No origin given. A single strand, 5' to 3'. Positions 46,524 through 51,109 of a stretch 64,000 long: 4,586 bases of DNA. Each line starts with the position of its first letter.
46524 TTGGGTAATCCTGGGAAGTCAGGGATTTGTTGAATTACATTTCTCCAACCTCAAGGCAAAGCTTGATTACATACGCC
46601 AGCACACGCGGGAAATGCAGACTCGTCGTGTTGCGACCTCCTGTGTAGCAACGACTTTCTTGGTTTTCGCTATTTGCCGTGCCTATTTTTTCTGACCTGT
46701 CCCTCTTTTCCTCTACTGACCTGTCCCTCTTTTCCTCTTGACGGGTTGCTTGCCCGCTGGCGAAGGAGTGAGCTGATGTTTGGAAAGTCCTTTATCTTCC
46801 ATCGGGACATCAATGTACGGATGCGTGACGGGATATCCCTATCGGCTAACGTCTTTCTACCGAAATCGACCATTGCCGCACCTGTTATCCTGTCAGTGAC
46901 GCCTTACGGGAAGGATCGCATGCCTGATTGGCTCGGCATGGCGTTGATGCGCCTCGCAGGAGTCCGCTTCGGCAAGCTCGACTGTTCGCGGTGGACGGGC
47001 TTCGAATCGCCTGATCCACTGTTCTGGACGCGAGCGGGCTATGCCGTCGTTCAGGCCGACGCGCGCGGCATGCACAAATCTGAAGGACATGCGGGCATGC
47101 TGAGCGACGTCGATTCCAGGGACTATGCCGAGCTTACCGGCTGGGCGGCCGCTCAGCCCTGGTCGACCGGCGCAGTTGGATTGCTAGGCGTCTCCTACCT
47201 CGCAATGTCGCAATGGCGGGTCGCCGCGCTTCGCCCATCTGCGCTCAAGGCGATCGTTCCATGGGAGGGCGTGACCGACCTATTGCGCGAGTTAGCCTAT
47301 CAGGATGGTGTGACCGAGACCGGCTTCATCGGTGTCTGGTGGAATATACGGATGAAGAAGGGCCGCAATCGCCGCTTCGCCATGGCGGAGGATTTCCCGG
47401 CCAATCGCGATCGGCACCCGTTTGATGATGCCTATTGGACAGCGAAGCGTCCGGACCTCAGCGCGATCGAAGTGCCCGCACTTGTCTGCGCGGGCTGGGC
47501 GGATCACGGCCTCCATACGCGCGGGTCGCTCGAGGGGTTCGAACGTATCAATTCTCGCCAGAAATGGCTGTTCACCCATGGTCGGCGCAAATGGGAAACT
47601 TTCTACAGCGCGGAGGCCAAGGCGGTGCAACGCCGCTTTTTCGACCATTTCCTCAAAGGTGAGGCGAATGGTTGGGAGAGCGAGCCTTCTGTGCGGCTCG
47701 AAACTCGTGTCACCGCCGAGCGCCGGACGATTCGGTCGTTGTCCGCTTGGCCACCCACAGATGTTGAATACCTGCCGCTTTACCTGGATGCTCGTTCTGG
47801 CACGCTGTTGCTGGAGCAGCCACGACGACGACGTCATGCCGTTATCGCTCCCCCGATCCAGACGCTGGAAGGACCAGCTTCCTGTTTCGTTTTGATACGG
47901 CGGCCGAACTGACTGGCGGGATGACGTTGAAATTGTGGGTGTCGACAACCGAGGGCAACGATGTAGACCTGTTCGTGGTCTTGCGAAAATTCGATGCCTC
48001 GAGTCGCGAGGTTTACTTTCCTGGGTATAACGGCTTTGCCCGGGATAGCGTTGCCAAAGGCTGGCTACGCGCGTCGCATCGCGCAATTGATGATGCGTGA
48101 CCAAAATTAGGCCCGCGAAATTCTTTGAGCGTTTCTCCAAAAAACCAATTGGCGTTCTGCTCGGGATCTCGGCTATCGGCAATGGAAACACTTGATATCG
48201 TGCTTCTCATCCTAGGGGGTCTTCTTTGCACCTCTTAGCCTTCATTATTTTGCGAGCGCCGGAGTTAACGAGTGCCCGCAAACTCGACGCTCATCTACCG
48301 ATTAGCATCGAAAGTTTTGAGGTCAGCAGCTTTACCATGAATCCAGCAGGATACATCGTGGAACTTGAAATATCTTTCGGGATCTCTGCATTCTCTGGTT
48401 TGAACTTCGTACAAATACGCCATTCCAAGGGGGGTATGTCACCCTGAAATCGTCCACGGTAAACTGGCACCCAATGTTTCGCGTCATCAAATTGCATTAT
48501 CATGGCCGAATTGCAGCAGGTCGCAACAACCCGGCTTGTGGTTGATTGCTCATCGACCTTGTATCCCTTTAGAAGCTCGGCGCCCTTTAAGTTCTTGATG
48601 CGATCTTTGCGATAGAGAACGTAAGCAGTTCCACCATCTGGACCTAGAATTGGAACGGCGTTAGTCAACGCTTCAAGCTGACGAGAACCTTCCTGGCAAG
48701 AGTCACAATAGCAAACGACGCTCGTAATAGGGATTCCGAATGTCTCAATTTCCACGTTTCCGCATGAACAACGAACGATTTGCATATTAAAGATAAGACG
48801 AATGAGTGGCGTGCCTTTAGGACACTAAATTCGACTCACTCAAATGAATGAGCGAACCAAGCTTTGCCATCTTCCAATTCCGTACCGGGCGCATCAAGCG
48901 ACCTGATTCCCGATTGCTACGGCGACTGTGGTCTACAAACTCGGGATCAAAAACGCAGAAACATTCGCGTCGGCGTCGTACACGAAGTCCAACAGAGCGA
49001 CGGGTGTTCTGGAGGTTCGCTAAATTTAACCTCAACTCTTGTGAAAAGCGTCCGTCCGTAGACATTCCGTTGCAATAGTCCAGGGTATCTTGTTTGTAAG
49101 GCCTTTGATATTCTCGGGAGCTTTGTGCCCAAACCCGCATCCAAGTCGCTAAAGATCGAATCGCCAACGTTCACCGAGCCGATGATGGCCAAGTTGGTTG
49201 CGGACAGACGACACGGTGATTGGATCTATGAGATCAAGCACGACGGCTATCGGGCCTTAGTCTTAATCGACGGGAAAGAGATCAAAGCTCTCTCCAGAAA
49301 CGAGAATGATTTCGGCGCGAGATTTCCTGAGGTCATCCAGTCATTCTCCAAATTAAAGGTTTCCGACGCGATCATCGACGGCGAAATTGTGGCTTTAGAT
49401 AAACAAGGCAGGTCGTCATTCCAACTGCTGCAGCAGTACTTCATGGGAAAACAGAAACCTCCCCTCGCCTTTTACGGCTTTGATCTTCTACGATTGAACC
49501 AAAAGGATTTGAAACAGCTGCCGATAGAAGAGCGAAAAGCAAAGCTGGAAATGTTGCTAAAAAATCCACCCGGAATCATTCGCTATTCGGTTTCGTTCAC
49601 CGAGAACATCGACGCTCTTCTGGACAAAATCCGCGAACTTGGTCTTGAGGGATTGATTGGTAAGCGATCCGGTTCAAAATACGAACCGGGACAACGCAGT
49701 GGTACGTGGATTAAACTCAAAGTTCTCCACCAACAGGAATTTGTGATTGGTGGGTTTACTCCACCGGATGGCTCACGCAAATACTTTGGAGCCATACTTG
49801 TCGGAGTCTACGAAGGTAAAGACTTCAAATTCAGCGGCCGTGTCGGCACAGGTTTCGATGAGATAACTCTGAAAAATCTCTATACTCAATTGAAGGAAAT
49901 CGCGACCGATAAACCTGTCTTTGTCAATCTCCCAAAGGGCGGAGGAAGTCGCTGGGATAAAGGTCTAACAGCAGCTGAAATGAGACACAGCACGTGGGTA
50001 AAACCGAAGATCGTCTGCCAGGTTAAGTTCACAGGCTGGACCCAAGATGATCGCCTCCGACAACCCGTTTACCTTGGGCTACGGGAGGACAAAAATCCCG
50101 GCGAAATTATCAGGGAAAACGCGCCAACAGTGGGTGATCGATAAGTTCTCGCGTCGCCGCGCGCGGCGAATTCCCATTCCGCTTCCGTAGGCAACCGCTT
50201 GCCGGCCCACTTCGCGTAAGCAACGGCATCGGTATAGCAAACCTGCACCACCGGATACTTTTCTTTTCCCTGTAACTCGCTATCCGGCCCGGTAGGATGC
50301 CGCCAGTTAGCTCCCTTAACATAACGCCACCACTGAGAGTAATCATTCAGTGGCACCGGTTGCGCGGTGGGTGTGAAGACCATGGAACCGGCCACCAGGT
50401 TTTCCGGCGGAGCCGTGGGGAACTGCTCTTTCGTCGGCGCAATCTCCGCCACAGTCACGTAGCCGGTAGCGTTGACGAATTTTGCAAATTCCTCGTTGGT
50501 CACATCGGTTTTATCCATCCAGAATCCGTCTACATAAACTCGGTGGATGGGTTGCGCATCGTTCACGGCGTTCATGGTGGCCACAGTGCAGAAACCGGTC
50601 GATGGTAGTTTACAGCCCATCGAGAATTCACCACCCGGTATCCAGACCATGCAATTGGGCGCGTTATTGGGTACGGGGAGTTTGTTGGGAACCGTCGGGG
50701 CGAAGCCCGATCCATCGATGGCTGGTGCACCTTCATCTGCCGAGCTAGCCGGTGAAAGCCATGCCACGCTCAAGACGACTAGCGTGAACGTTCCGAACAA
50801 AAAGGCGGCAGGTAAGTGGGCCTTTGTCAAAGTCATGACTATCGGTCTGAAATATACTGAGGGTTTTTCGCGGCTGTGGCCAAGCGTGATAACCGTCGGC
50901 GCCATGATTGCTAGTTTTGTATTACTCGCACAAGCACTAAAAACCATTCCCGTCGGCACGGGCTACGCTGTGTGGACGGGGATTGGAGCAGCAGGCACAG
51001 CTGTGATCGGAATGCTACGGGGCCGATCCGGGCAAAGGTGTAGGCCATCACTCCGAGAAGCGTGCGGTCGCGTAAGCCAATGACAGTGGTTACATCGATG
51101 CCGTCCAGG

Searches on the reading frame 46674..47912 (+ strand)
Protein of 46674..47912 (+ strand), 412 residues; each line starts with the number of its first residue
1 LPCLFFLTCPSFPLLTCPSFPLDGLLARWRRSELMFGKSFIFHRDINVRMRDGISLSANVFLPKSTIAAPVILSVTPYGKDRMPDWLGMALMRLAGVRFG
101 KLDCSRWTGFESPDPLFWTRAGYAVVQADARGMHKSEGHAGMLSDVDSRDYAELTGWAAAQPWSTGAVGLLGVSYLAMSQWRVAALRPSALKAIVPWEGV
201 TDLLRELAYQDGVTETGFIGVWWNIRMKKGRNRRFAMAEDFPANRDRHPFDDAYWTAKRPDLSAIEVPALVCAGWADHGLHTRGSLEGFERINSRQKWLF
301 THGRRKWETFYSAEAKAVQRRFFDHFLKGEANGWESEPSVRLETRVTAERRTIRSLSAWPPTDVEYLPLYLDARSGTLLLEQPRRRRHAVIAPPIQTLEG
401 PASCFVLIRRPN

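Call 16: search_protein_families(library=pfam, proteins=[window:46674-47912:+], max_evalue=0.001)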
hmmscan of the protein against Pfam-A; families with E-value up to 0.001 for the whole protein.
window:46674-47912:+ (412 aa): 1 family
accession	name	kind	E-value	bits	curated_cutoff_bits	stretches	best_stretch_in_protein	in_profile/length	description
PF02129.25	Peptidase_S15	-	2.1e-40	139.5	23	1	52-301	1-256/262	X-Pro dipeptidyl-peptidase (S15 family)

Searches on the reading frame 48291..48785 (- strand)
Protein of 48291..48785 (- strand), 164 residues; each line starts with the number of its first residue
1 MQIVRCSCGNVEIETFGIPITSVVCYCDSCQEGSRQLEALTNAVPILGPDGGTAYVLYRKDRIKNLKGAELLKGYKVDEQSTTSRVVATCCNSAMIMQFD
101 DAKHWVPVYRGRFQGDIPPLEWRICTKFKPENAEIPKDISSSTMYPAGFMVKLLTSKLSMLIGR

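Call 16: search_protein_families(library=pfam, proteins=[window:48291-48785:-], max_evalue=0.001)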
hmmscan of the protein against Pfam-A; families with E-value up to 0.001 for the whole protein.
window:48291-48785:- (164 aa): 1 family
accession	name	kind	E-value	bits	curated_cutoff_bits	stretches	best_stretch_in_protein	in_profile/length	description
PF04828.22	GFA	-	6.3e-09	36.4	24.3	1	5-34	5-34/115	Glutathione-dependent formaldehyde-activating enzyme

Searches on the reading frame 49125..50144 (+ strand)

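Call 16: search_protein_families(library=pfam, proteins=[window:49125-50144:+], max_evalue=0.001)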
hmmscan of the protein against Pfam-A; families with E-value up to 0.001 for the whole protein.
window:49125-50144:+ (339 aa): 4 families
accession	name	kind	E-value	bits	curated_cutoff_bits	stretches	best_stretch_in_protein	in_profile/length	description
PF01068.26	DNA_ligase_A_M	-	2.4e-35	122.5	26.2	1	23-199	5-204/204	ATP dependent DNA ligase domain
PF04679.21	DNA_ligase_A_C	-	2.3e-26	92.5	27.5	1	218-323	2-94/94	ATP dependent DNA ligase C terminal region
PF09414.15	RNA_ligase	-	7.4e-05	23.4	27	1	32-198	2-170/171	RNA ligase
PF01331.24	mRNA_cap_enzyme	-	0.00023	21.5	29.6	1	37-148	22-124/194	mRNA capping enzyme, catalytic domain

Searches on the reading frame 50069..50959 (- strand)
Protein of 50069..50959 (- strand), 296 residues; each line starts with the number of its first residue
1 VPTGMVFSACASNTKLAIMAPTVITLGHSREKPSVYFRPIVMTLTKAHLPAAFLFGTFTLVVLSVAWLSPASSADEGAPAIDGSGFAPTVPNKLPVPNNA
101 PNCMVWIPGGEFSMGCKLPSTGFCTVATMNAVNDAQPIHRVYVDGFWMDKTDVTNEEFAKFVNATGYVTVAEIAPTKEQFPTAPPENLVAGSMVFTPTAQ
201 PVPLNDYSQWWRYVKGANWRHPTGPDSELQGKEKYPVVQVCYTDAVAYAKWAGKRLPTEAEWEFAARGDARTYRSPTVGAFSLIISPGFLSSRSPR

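Call 16: search_protein_families(library=pfam, proteins=[window:50069-50959:-], max_evalue=0.001)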
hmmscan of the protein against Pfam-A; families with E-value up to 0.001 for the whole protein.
window:50069-50959:- (296 aa): 1 family
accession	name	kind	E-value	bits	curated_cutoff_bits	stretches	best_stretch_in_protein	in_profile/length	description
PF03781.23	FGE-sulfatase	-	8.3e-44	150.6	23.3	1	104-277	5-133/255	Sulfatase-modifying factor enzyme 1-like domain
